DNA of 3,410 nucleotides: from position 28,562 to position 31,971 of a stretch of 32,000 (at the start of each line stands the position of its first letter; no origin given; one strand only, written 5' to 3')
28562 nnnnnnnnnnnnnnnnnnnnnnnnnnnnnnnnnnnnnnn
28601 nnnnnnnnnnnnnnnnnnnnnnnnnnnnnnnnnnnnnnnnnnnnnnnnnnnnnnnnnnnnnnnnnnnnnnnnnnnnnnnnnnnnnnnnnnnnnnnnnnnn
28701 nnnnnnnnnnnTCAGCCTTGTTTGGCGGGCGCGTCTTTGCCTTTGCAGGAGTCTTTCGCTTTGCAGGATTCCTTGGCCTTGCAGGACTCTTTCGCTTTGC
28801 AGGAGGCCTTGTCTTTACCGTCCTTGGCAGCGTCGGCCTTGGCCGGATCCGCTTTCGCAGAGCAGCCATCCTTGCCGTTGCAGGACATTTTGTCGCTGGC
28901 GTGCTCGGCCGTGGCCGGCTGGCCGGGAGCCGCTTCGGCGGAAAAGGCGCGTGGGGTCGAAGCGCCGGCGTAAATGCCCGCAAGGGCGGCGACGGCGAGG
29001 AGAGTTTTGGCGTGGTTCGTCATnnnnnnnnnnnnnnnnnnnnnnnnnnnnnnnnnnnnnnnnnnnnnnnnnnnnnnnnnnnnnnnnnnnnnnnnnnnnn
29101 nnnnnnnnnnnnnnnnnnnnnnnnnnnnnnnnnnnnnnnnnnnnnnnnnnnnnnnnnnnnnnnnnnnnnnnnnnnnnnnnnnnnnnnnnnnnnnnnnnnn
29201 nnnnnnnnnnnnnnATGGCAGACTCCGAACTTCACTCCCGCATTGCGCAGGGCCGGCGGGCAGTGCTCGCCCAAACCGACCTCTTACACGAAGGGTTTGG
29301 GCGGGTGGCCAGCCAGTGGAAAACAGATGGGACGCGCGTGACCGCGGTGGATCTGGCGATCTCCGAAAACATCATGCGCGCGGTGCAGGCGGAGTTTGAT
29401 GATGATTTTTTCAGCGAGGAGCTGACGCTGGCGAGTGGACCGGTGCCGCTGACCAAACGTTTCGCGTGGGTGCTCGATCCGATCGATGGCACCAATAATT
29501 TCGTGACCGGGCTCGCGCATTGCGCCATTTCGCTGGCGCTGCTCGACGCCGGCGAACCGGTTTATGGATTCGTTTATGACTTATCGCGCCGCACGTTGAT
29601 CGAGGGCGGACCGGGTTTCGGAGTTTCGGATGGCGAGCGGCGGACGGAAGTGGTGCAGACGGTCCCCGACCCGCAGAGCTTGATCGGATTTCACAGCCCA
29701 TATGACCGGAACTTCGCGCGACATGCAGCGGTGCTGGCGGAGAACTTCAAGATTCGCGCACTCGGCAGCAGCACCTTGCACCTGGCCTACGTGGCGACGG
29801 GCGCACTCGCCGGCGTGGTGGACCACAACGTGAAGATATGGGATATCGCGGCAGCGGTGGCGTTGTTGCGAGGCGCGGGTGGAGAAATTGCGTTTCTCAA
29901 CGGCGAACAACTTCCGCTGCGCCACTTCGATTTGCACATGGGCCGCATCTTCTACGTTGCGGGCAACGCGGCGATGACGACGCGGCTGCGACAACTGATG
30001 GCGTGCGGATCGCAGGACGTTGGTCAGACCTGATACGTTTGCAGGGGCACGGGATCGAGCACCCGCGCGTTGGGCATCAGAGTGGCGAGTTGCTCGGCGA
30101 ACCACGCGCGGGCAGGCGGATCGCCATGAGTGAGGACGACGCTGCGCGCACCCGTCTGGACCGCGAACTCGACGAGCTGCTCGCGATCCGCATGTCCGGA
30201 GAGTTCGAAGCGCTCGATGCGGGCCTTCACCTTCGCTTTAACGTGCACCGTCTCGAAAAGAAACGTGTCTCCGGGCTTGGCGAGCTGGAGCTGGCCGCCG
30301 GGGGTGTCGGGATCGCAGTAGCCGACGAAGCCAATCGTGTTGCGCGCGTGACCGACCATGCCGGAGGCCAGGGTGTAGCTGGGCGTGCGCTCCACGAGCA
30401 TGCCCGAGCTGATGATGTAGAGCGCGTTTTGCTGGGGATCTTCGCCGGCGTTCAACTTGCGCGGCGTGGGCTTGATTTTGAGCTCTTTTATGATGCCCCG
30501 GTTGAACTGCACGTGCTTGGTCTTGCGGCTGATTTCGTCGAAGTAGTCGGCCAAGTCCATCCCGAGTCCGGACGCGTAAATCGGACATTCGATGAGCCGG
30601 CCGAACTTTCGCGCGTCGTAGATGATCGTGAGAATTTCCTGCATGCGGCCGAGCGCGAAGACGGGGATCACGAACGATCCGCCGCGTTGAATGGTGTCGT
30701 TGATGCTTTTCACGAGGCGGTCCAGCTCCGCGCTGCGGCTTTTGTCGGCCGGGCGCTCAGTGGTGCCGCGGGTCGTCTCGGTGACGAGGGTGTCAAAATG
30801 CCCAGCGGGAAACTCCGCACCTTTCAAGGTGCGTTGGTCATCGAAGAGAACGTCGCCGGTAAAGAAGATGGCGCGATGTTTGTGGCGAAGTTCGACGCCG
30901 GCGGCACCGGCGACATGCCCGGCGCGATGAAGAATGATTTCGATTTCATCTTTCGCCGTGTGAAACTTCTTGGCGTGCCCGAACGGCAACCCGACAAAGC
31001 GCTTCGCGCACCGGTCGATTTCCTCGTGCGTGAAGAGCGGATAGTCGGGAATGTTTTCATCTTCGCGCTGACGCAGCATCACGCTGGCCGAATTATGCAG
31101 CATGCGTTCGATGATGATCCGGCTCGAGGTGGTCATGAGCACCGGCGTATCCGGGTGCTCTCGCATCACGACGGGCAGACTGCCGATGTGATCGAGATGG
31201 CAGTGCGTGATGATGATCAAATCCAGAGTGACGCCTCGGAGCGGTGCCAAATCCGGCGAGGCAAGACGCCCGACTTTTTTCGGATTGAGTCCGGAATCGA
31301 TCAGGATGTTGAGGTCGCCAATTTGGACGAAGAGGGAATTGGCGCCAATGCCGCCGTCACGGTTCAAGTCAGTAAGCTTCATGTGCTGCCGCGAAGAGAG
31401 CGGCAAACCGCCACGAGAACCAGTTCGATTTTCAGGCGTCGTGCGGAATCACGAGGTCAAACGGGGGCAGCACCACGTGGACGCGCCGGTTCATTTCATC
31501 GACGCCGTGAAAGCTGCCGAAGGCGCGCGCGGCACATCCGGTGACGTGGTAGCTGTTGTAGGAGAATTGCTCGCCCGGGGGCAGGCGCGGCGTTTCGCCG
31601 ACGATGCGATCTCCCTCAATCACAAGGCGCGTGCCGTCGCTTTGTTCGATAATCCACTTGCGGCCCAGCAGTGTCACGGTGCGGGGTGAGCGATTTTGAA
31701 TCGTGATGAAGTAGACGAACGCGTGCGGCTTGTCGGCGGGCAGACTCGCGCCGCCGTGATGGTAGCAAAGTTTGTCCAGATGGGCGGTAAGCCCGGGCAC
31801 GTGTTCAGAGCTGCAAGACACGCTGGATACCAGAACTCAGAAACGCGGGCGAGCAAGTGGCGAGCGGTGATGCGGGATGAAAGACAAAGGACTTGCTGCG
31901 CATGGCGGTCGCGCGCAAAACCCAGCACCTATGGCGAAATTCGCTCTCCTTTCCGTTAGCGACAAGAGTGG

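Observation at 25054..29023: Six-gene MNIO (DUF692) RiPP-like operon: secreted Cys-repeat peptide, DUF692, DUF2063, DoxX, ECF sigma, anti-sigma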

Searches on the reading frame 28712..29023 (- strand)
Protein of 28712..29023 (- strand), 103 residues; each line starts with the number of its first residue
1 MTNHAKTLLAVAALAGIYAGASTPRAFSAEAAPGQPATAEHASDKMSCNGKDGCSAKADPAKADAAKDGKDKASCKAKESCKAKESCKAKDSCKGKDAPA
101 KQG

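Call 3: search_protein_families(library=pfam, proteins=[window:28712-29023:-], max_evalue=0.01)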
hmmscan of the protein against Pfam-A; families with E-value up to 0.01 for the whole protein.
window:28712-29023:- (103 aa): 0 families

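Call 4: search_protein_families(library=ncbifam, proteins=[window:28712-29023:-], max_evalue=0.01)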
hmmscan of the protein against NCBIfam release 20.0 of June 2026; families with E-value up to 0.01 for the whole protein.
window:28712-29023:- (103 aa): 0 families

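Call 6: search_protein_families(library=ncbifam, proteins=[window:28712-29023:-], max_evalue=10)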
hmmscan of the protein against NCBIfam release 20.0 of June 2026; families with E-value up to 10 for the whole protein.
window:28712-29023:- (103 aa): 2 families
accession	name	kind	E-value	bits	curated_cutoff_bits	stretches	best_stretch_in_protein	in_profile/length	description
NF050166.1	Cu_RiPP_BufA2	equivalog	0.07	13.4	60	2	62-98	20-57/79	BufA2 family periplasmic bufferin-type metallophore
NF040677.1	wall_bind_EntC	exception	0.58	8.9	770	1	30-98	212-279/422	cell wall-binding protein EntC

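Call 18: find_homologous_proteins(query=window:28712-29023:-, max_evalue=0.01)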
Query window:28712-29023:- (103 aa): 17 proteins with E <= 0.01 among 232 candidates.
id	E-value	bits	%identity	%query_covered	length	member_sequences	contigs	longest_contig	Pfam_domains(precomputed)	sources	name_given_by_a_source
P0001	1.7e-13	69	51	90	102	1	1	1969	-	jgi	jgi:hypothetical protein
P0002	2.1e-13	69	50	90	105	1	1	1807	-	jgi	-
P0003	7.2e-11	61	53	89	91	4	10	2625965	-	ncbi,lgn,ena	-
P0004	8.1e-10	57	46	72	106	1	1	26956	-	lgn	-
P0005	8.5e-10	57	51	100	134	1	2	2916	-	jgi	jgi:hypothetical protein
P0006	7.7e-9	54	46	100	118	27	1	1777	-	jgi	-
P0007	3.2e-8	52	53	96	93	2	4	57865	-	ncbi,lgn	-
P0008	3.4e-8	52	45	93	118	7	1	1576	-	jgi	-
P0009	3.7e-8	52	47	92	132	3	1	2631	-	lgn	-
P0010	4.5e-8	52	45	93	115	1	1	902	-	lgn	-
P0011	9.6e-8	51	43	93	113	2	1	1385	-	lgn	-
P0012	1.1e-7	50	44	93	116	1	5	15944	-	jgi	jgi:hypothetical protein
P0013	2.3e-7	49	43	100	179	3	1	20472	-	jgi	-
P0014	3.9e-7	49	42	98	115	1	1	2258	-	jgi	jgi:hypothetical protein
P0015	1.1e-6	47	43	93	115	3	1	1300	-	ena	-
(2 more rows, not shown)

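Call 22: search_protein_families(library=ncbifam, proteins=[P0001, P0003, P0005, P0007, P0013], max_evalue=1)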
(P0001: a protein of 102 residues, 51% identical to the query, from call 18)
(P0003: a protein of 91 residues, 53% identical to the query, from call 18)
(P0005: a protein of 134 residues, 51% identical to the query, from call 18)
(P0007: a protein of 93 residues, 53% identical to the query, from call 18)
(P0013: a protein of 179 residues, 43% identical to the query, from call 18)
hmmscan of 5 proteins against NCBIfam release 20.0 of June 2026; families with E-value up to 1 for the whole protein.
P0001 (102 aa): 3 families
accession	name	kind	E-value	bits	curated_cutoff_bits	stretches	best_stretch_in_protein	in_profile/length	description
NF050166.1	Cu_RiPP_BufA2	equivalog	0.026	14.7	60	1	23-91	7-75/79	BufA2 family periplasmic bufferin-type metallophore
NF052435.1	BamI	equivalog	0.12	12.2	180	1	1-76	1-78/226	biofilm-associated metzincin protease inhibitor BamI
NF033936.1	CuZnOut_SO0444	equivalog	0.27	10.3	300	1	10-76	113-175/351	SO_0444 family Cu/Zn efflux transporter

P0003 (91 aa): 4 families
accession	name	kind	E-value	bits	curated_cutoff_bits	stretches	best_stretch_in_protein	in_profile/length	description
NF040676.1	wall_bind_EntB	exception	0.059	11.9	780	1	36-87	313-366/490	cell wall-binding protein EntB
NF043060.1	MAP_0585_fam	equivalog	0.21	11.6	170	1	4-74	1-74/319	MAP_0585 family protein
NF033936.1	CuZnOut_SO0444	equivalog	0.28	10.3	300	1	10-78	110-168/351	SO_0444 family Cu/Zn efflux transporter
NF040677.1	wall_bind_EntC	exception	0.39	9.5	770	1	29-85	197-255/422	cell wall-binding protein EntC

P0005 (134 aa): 6 families
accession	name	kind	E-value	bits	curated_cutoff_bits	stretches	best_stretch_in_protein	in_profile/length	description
NF040676.1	wall_bind_EntB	exception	9e-05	21.2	780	1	68-127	313-375/490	cell wall-binding protein EntB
NF050166.1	Cu_RiPP_BufA2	equivalog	0.00083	19.5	60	2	62-113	16-60/79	BufA2 family periplasmic bufferin-type metallophore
NF040677.1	wall_bind_EntC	exception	0.0013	17.6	770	1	68-125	222-300/422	cell wall-binding protein EntC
NF038329.2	gly_rich_SclB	equivalog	0.0028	16.6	325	1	66-132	275-341/442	LPXTG-anchored collagen-like adhesin Scl2/SclB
NF033636.1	acid_shock_Asr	equivalog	0.024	15.4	50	1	39-120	7-80/119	acid resistance repetitive basic protein Asr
TIGR02953.1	penta_MxKDx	subfamily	0.54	10.3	41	0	39-101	3-67/78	pentapeptide MXKDX repeat protein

P0007 (93 aa): 5 families
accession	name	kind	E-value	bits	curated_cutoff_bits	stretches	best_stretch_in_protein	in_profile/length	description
NF040676.1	wall_bind_EntB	exception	0.00095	17.8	780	1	38-88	315-365/490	cell wall-binding protein EntB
NF040677.1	wall_bind_EntC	exception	0.0038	16.1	770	1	26-88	230-292/422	cell wall-binding protein EntC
NF033936.1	CuZnOut_SO0444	equivalog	0.048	12.8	300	1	7-72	110-172/351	SO_0444 family Cu/Zn efflux transporter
NF050166.1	Cu_RiPP_BufA2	equivalog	0.087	13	60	1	21-79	5-61/79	BufA2 family periplasmic bufferin-type metallophore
NF043060.1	MAP_0585_fam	equivalog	0.32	10.9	170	1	6-74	2-71/319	MAP_0585 family protein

P0013 (179 aa): 1 family
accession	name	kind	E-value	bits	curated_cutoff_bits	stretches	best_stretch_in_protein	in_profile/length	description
NF050166.1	Cu_RiPP_BufA2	equivalog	2e-08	34.3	60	2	91-146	16-62/79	BufA2 family periplasmic bufferin-type metallophore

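Call 89: predict_structure(alignment_id=A5)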
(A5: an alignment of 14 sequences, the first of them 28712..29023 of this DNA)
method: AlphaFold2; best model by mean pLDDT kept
length: 103 residues; sequences in the alignment: 14
mean_pLDDT: 46.2   pTM: 0.16
mean pLDDT of the five models: 46.2, 45.1, 44.6, 43.8, 40.4
residues with pLDDT >= 90: 0; 70-90: 0; 50-70: 24; < 50: 79
segments of 3 or more residues with pLDDT < 50: 26-81, 86-103
pLDDT, mean of each block of 10 residues (from residue 1): 53 53 48 46 45 42 41 46 48 43 35
secondary structure: DSSP gave nothing for this model
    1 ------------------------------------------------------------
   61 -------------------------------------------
elements in order:

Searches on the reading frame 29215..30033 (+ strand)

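Call 56: search_protein_families(library=pfam, proteins=[window:29215-30033:+], max_evalue=0.00001)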
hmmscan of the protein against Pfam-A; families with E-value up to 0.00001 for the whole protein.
window:29215-30033:+ (272 aa): 1 family
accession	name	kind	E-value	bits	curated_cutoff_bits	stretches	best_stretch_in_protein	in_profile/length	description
PF00459.30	Inositol_P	-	8.9e-41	140.6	27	1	27-247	27-252/271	Inositol monophosphatase family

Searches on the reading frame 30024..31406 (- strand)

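Call 56: search_protein_families(library=pfam, proteins=[window:30024-31406:-], max_evalue=0.00001)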
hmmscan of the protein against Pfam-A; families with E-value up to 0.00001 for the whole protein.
window:30024-31406:- (460 aa): 5 families
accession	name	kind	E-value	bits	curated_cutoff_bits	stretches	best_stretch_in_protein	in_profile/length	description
PF00753.33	Lactamase_B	-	9.1e-13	49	22.7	1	19-197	3-161/196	Metallo-beta-lactamase superfamily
PF07521.17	RMMBL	-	3.1e-12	46.7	21.6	1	391-440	2-52/63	Zn-dependent metallo-hydrolase RNA specificity domain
PF12706.13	Lactamase_B_2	-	1.4e-10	41.5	27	1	33-213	2-166/200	Beta-lactamase superfamily domain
PF10996.14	Beta-Casp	-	1.1e-08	36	27.7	1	255-373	1-120/120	Beta-Casp domain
PF16661.11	Lactamase_B_6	-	3e-08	33.7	27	1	27-199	2-175/193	Metallo-beta-lactamase superfamily domain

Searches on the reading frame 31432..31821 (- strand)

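Call 56: search_protein_families(library=pfam, proteins=[window:31432-31821:-], max_evalue=0.00001)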
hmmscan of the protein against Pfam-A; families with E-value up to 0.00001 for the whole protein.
window:31432-31821:- (129 aa): 1 family
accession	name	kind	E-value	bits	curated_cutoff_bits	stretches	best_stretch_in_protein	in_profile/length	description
PF04379.20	DUF525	-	9.6e-18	64.7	27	1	26-94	4-72/87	ApaG domain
